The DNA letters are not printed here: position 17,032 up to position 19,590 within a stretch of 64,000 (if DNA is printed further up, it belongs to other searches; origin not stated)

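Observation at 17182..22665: TerB-N/TerB-C protein + DUF2791-type ATPase + Lhr-like DEAH helicase operon (Shango-like defence system)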

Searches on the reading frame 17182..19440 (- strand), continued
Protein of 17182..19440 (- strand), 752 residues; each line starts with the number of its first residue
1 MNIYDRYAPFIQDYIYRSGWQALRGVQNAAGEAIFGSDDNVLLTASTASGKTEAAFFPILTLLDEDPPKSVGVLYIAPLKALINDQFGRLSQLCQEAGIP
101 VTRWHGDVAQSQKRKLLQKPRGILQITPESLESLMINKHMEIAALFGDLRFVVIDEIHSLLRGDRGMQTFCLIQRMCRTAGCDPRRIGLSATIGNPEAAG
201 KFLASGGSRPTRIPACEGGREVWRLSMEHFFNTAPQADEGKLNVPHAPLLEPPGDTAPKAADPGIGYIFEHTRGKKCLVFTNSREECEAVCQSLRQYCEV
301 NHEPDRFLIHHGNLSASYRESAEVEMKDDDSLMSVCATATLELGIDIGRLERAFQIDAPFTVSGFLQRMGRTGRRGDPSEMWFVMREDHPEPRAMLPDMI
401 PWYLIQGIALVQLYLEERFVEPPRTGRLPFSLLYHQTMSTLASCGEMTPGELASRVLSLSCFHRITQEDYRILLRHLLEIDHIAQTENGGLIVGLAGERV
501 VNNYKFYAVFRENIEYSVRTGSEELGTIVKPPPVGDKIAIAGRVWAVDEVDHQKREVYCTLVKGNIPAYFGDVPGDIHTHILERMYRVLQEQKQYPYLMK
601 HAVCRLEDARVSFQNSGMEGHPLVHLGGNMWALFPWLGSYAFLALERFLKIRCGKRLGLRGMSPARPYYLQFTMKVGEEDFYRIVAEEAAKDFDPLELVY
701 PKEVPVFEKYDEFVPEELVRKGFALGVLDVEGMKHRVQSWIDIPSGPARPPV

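Call 71: predict_structure(alignment_id=A2)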
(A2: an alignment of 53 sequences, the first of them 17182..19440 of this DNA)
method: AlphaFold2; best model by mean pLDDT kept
length: 752 residues; sequences in the alignment: 53
mean_pLDDT: 91.2   pTM: 0.90
mean pLDDT of the five models: 91.2, 90.4, 90.2, 89.2, 88.6
residues with pLDDT >= 90: 591; 70-90: 115; 50-70: 22; < 50: 24
segments of 3 or more residues with pLDDT < 50: 238-259
pLDDT, mean of each block of 10 residues (from residue 1): 91 92 92 97 87 96 97 95 88 92 94 96 97 97 98 93 91 97 97 92 95 86 94 63 37 43 93 95 94 93 94 91 89 88 63 96 93 87 95 91 98 95 88 98 97 97 97 98 97 98 95 92 94 94 95 97 85 88 98 97 98 91 93 96 97 96 92 95 96 95 90 97 94 94 67 69
secondary structure, 60 per line:
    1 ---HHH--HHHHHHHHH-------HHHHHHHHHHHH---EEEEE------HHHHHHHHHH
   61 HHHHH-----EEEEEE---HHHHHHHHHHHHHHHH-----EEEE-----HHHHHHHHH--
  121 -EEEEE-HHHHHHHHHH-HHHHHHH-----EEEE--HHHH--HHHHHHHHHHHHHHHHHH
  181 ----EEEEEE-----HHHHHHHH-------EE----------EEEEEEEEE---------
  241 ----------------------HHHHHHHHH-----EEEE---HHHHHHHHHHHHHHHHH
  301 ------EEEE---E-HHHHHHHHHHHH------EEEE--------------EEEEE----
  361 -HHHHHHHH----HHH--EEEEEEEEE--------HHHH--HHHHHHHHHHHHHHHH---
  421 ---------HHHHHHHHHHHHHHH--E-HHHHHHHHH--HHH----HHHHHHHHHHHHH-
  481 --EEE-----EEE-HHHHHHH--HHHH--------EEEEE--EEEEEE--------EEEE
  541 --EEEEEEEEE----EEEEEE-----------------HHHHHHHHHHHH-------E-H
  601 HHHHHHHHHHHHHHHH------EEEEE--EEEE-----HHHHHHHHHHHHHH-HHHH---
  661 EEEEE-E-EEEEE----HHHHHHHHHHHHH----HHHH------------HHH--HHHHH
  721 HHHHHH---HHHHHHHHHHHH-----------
elements in order (helices of 4 or more, strands of 3 or more residues): H9-17 H25-36 E40-44 H51-65 E71-76 H80-95 E101-104 H110-118 E122-126 H128-137 H139-145 E151-154 H157-160 H163-180 E185-190 H196-203 E223-231 H263-271 E277-280 H284-300 E307-310 H316-327 E334-337 E352-356 H362-369 E379-387 H396-399 H402-417 H430-444 H449-457 H467-479 E483-485 E491-493 H495-501 H504-507 E516-520 E523-528 E537-540 E543-551 E556-561 H579-590 H600-616 E623-627 E630-633 H639-652 H654-657 E661-665 E669-673 H678-690 H695-698 H716-726 H730-741

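Call 73: fold_search(model_id=the predicted structure, library=pdb)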
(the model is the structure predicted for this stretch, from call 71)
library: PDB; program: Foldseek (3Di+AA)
matches with E <= 10: 1759; with E <= 0.001: 835
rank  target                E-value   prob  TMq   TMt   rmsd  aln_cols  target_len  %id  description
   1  5v9x_A                1.1e-29  1.00  0.69  0.67   8.3       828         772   20  Structure of Mycobacterium smegmatis helicase Lhr bound to ssDNA and AMP-PNP (released 2017-12-06)
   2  6znp_B                2.2e-25  1.00  0.56  0.59  12.3       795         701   17  Crystal Structure of DUF1998 helicase MrfA bound to DNA (released 2020-11-25)
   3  6znp_A                3.8e-25  1.00  0.58  0.58  11.4       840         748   16  Crystal Structure of DUF1998 helicase MrfA bound to DNA (released 2020-11-25)
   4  6znq_B                4.9e-24  1.00  0.55  0.58   5.2       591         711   20  Crystal Structure of DUF1998 helicase MrfA bound to DNA and AMPPNP (released 2020-11-25)
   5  6zns                  1.2e-19  1.00  0.42  0.49   8.7       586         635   19  Crystal Structure of DUF1998 helicase MrfA (released 2020-11-25)
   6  2zj5                  2.8e-18  1.00  0.48  0.52   8.1       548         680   20  Archaeal DNA helicase Hjm complexed with ADP in form 1 (released 2009-02-10)
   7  2zj2                  5.4e-18  1.00  0.48  0.54   8.1       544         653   20  Archaeal DNA helicase Hjm apo state in form 1 (released 2009-02-10)
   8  2zj8                  1.6e-17  1.00  0.47  0.50   8.2       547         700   20  Archaeal DNA helicase Hjm apo state in form 2 (released 2009-02-10)
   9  6qws                  3.6e-17  1.00  0.44  0.21  16.2       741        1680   17  Crystal structure of the Ski2 RNA-helicase Brr2 from Chaetomium thermophilum in the apo state (released 2020-01-15)
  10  2va8_B                5.6e-17  1.00  0.47  0.50   6.3       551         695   19  DNA Repair Helicase Hel308 (released 2008-01-15)
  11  9bh7_A                6.6e-17  1.00  0.45  0.44   8.5       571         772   18  Human DNA polymerase theta helicase domain dimer in the apo form (released 2024-05-01)
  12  5m59_G                8.2e-17  1.00  0.43  0.20   7.1       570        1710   18  Crystal structure of Chaetomium thermophilum Brr2 helicase core in complex with Prp8 Jab1 domain (released 2016-12-21)
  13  5dca_A                1.1e-16  1.00  0.40  0.17  11.8       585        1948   19  Crystal structure of yeast full length Brr2 in complex with Prp8 Jab1 domain (released 2015-12-16)
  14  9b15_A                1.2e-16  1.00  0.48  0.53   8.0       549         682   19  Superfamily 2 helicase Hel308 containing the beta-hairpin from DNA pol theta helicase-like domain (released 2025-03-19)
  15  7aud_B                1.3e-16  1.00  0.38  0.54  17.8       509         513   17  Structure of an engineered helicase domain construct for human Bloom syndrome protein (BLM) (released 2020-12-16)
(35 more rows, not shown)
